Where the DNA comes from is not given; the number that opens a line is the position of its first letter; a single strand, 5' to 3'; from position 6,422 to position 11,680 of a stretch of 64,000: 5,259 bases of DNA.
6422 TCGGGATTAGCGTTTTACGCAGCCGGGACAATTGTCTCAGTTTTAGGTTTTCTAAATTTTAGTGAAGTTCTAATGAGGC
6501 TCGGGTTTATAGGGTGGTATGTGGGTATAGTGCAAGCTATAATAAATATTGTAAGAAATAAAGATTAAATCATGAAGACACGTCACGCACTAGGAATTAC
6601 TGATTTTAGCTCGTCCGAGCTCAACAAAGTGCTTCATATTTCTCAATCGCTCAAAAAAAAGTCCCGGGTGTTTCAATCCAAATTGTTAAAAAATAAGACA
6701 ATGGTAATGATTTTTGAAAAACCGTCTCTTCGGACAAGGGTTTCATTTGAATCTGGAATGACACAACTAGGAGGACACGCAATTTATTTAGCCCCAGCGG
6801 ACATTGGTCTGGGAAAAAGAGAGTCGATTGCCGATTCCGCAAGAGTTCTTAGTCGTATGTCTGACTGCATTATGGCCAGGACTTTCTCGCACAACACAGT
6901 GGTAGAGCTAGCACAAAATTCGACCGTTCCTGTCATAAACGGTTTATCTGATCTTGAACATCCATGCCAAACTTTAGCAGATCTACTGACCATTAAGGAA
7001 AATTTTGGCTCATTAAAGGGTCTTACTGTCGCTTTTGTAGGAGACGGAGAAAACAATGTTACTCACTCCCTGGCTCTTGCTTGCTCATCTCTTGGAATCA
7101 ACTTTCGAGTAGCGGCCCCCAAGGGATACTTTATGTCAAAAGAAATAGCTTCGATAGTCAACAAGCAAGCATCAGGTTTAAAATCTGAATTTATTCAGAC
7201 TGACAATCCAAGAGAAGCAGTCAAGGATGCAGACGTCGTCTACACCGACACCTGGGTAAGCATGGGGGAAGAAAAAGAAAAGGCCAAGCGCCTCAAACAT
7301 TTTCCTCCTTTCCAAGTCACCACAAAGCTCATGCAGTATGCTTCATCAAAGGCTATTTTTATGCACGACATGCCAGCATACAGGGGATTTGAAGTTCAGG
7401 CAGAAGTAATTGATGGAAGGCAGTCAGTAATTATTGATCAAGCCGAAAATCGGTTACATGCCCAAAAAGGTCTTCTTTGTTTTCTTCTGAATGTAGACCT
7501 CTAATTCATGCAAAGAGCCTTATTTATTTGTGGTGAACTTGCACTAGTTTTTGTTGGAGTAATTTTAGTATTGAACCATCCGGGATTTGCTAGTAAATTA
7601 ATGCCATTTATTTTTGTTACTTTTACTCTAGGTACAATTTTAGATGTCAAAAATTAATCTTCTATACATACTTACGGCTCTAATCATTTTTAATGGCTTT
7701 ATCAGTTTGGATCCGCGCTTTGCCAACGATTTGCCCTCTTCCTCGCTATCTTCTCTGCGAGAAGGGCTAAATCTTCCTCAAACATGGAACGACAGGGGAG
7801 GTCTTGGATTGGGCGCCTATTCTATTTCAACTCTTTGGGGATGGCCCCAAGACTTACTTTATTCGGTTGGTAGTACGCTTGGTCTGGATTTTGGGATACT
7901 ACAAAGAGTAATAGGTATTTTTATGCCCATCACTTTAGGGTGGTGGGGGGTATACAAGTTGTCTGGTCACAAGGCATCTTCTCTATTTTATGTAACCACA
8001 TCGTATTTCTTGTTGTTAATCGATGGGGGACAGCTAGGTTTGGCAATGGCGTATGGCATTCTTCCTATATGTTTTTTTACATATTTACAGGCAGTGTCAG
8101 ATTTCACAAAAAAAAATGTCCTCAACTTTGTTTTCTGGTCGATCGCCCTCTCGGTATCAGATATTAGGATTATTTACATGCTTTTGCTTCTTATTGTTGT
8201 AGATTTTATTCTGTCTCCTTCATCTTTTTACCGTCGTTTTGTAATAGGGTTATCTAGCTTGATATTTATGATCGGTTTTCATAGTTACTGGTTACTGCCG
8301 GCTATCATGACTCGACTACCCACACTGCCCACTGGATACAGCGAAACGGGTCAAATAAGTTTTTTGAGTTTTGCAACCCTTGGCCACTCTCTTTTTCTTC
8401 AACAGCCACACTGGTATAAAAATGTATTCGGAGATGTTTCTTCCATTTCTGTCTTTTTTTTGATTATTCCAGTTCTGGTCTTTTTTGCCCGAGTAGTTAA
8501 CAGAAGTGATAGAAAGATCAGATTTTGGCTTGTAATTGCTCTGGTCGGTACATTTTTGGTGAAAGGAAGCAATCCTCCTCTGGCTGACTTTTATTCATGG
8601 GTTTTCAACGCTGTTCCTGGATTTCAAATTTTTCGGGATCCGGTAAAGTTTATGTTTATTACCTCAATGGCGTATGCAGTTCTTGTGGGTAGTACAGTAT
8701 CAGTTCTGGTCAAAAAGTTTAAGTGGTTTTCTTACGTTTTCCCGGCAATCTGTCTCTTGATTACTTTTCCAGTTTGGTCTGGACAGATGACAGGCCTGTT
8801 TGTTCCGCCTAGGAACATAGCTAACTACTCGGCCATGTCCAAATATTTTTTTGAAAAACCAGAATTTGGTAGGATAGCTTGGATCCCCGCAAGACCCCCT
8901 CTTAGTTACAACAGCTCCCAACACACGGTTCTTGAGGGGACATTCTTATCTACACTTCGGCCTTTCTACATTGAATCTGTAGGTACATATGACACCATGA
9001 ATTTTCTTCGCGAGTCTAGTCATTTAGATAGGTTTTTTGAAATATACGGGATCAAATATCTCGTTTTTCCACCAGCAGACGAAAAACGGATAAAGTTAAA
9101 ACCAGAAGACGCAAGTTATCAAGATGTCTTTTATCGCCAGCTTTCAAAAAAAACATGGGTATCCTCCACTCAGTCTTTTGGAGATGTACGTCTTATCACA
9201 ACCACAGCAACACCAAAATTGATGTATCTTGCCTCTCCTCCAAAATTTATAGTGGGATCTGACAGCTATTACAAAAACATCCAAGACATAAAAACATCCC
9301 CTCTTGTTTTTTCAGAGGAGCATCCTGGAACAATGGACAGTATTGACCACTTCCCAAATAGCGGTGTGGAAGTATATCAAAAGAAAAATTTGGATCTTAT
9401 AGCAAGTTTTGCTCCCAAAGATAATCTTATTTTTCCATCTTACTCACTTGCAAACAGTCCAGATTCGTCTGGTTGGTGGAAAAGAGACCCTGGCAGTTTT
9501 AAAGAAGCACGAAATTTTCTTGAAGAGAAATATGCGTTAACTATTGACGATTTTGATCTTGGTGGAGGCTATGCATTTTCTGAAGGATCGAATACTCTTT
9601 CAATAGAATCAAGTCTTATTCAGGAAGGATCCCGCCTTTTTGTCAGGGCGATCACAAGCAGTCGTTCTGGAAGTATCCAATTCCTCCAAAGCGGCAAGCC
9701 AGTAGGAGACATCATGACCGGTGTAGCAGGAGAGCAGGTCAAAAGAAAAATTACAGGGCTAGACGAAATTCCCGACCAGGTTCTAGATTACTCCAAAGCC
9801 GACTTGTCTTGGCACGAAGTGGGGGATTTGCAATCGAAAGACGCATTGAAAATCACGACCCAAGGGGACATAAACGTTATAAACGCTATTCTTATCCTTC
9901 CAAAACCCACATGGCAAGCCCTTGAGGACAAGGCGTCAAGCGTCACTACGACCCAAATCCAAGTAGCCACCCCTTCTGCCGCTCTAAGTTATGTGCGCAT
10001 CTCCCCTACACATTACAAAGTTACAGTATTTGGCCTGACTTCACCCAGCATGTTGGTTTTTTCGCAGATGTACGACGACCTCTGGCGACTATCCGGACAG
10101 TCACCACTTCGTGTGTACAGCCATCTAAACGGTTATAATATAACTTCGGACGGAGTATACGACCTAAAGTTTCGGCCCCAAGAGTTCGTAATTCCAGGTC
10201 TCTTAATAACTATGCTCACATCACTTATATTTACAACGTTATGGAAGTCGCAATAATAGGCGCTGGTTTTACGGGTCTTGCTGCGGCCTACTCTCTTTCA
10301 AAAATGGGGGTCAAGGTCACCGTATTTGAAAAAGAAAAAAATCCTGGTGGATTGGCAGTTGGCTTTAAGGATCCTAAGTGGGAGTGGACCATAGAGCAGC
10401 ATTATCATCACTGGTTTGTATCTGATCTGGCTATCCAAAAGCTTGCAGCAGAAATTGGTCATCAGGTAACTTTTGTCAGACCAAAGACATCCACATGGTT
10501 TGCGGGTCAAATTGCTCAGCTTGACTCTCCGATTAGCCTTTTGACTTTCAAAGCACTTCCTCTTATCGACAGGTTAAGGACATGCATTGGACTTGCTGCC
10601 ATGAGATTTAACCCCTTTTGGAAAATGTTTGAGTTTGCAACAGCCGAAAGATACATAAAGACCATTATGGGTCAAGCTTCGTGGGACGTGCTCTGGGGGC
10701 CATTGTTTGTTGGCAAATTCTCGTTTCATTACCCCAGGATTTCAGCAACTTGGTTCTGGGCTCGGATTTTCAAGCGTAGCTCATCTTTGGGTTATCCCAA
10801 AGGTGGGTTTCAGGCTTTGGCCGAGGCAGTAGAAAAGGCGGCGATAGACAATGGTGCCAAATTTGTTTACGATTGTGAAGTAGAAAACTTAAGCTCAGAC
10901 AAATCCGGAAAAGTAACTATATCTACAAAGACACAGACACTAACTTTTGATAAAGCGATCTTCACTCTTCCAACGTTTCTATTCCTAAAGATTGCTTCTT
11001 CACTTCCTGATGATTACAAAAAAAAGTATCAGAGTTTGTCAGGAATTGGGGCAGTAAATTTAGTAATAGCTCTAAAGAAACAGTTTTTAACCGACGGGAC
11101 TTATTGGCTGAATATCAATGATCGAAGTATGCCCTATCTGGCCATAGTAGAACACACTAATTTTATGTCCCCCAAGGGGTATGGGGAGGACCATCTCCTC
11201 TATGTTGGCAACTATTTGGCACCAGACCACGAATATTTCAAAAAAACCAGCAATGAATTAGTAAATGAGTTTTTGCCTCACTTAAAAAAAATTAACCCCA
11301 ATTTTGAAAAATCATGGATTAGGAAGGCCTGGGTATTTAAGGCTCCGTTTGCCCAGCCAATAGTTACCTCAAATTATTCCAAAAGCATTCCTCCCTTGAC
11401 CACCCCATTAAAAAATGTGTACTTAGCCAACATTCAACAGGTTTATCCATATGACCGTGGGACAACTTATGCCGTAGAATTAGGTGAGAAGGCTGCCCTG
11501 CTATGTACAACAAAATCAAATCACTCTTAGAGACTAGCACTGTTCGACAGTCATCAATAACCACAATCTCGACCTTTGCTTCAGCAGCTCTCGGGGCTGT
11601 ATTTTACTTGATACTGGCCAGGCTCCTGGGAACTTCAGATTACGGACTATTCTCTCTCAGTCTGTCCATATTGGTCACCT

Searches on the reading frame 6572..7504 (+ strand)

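Call 8: search_protein_families(library=pfam, proteins=[window:6572-7504:+], max_evalue=0.01)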
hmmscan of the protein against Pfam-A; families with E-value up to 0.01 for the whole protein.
window:6572-7504:+ (310 aa): 2 families
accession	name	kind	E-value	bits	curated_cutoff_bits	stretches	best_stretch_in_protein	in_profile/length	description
PF00185.30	OTCace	-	9.8e-58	195.1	29.4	1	149-304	1-156/157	Aspartate/ornithine carbamoyltransferase, Asp/Orn binding domain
PF02729.26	OTCace_N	-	1.4e-50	171.7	29.9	1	4-143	1-148/148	Aspartate/ornithine carbamoyltransferase, carbamoyl-P binding domain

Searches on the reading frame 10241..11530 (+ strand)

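Call 8: search_protein_families(library=pfam, proteins=[window:10241-11530:+], max_evalue=0.01)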
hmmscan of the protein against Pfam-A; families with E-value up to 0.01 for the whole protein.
window:10241-11530:+ (429 aa): 15 families
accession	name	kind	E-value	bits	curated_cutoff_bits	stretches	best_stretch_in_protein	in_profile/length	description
PF01593.30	Amino_oxidase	-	1.2e-23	84.6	19.8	1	10-396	1-416/443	Flavin containing amine oxidoreductase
PF01266.30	DAO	-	1e-13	52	27.9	1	3-36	2-35/353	FAD dependent oxidoreductase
PF13450.12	NAD_binding_8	-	1.2e-11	45.2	21.9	1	5-58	1-52/68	NAD(P)-binding Rossmann-like domain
PF00070.33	Pyr_redox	-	3.2e-09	37.6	22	1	3-35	2-34/82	Pyridine nucleotide-disulphide oxidoreductase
PF03486.20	HI0933_like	-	1.5e-06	28.3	50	1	2-36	2-36/244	HI0933-like protein Rossmann domain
PF07992.20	Pyr_redox_2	-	1.5e-06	28.3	26.1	1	2-34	2-34/291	Pyridine nucleotide-disulphide oxidoreductase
PF01946.23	Thi4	-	2.8e-06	27.2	26.2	1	1-39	18-57/235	Thi4 family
PF12831.13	FAD_oxidored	-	5.7e-06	26.3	27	1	2-74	1-70/416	FAD dependent oxidoreductase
PF00890.30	FAD_binding_2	-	7e-06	25.9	20.4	1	3-37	2-36/414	FAD binding domain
PF01494.25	FAD_binding_3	-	6.8e-05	22.7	22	1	2-33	3-34/349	FAD binding domain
PF13454.12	NAD_binding_9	-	0.00021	21.8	21.8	0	4-40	1-41/155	FAD-NAD(P)-binding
PF01134.28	GIDA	-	0.00041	20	22.1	1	3-32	2-31/391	Glucose inhibited division protein A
PF01262.27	AlaDh_PNT_C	-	0.0025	17.7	23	1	2-33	30-61/214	Alanine dehydrogenase/PNT, C-terminal domain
PF21799.2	MurD-like_N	-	0.0038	17.9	27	1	2-39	2-39/88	Mur ligase MurD-like, N-terminal domain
PF13738.12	Pyr_redox_3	-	0.0093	15.7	30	0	5-33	2-31/305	Pyridine nucleotide-disulphide oxidoreductase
